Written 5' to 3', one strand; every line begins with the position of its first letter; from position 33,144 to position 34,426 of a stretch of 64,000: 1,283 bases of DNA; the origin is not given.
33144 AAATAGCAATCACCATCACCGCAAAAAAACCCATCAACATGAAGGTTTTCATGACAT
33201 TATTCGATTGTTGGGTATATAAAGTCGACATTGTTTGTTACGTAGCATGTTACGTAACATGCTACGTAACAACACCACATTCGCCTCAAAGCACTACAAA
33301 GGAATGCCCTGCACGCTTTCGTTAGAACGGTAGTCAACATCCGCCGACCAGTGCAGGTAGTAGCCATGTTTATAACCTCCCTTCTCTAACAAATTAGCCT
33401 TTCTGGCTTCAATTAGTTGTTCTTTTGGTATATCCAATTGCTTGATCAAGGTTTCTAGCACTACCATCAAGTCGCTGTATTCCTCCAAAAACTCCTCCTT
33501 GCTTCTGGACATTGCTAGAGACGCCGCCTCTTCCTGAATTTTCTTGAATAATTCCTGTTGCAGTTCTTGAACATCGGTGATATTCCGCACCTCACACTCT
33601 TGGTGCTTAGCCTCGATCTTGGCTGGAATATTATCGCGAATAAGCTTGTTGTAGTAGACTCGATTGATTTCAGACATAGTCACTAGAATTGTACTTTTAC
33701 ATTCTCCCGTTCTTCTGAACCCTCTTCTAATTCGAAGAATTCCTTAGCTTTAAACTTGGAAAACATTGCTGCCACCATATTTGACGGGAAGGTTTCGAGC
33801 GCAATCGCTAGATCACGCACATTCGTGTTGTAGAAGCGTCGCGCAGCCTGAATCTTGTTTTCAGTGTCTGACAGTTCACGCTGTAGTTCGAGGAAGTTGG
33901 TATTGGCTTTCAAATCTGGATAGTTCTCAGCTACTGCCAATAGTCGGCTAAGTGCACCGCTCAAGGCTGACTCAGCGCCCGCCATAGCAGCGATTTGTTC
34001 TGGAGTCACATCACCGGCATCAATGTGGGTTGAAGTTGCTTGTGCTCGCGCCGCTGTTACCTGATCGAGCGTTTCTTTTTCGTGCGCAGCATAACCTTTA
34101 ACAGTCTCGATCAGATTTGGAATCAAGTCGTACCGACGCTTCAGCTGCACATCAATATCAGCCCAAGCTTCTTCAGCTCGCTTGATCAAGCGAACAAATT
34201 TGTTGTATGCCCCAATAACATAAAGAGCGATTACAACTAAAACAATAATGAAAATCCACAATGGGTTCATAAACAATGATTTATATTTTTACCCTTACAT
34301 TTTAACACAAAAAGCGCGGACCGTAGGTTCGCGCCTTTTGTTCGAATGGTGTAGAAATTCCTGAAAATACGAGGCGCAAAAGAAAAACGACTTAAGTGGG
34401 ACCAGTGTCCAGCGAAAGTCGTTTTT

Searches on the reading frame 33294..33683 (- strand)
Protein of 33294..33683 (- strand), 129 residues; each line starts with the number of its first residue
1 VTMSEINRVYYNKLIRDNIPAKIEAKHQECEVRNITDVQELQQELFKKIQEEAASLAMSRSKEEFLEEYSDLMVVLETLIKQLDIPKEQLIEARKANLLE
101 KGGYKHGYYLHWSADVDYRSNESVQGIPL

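Call 11: search_protein_families(library=pfam, proteins=[window:33294-33683:-])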
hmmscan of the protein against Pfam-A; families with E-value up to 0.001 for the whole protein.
window:33294-33683:- (129 aa): 0 families

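Call 73: search_solved_structures(query=window:33294-33683:-, max_evalue=1)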
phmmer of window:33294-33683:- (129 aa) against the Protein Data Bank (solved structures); distinct sequences matched with E-value up to 1: 1.
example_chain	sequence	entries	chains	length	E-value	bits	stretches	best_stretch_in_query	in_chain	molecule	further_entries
4u4p_B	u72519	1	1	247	0.71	13.2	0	36-67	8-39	Structural maintenance of chromosomes protein 4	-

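Call 74: search_protein_families(library=ncbifam, proteins=[window:33294-33683:-], max_evalue=0.01)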
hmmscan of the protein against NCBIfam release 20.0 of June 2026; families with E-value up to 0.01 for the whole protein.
window:33294-33683:- (129 aa): 2 families
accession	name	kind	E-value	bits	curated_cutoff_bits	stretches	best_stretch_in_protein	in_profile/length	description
TIGR03188.1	histidine_hisI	equivalog_domain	0.00039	20.6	42.7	1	39-92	26-82/84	phosphoribosyl-ATP diphosphatase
NF002747.0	PRK02759.1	equivalog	0.0094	15.6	187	0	41-92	145-199/208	bifunctional phosphoribosyl-AMP cyclohydrolase/phosphoribosyl-ATP diphosphatase HisIE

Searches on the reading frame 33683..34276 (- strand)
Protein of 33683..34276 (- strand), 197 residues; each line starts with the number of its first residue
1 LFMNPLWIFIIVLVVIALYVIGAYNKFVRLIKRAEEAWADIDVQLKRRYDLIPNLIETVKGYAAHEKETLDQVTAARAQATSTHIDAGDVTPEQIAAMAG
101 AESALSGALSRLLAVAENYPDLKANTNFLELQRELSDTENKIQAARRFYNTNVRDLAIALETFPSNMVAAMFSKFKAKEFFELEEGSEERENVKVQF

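Call 11: search_protein_families(library=pfam, proteins=[window:33683-34276:-])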
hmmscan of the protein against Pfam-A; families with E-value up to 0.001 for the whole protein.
window:33683-34276:- (197 aa): 1 family
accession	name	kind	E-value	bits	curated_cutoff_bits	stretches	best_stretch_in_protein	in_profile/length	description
PF04011.17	LemA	-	5.5e-59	198.7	26.2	1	37-197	1-149/149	LemA family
